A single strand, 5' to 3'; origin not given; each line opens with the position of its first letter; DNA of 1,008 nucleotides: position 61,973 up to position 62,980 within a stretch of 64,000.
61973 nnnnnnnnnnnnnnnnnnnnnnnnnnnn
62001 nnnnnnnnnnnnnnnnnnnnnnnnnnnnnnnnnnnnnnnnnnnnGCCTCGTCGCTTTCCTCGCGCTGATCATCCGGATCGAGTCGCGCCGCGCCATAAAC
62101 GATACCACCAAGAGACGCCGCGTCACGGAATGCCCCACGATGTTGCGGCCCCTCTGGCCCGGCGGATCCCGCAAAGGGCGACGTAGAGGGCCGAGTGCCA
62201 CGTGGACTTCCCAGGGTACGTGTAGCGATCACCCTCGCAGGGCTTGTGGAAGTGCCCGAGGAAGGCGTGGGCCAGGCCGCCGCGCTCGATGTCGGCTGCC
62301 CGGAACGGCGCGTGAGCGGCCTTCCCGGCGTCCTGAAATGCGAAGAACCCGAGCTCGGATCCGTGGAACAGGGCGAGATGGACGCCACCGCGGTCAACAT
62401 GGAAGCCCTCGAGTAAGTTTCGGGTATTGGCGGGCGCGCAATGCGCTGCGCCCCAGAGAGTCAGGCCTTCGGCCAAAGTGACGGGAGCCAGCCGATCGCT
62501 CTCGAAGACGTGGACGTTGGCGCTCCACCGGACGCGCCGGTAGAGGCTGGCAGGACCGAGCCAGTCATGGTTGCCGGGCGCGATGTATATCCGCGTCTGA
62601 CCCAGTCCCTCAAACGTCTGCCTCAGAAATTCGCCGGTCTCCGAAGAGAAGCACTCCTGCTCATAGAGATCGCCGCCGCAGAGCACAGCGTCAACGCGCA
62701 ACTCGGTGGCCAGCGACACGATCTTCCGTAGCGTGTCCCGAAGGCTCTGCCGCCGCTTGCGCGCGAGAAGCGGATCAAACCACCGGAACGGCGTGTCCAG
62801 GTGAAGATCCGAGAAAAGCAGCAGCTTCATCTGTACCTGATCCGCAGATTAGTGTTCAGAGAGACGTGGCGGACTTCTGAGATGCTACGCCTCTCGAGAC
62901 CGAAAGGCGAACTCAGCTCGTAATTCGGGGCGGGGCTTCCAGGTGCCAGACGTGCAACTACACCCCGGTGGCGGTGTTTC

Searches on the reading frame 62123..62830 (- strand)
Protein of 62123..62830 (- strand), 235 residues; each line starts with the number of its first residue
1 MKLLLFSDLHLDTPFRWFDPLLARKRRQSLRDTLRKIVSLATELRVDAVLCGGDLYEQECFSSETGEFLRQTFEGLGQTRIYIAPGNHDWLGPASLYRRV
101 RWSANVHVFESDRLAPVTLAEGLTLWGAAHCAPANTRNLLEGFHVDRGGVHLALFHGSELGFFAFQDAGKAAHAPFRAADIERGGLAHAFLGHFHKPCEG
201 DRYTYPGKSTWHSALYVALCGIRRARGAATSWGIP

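Call 23: search_protein_families(library=pfam, proteins=[window:62123-62830:-])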
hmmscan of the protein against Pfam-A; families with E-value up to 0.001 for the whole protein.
window:62123-62830:- (235 aa): 2 families
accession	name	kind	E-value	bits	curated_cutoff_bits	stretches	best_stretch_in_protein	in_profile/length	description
PF00149.33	Metallophos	-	7.4e-12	46.5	21.5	1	1-197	1-191/191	Calcineurin-like phosphoesterase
PF12850.12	Metallophos_2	-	1.2e-07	32.3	27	1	1-202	1-124/154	Calcineurin-like phosphoesterase superfamily domain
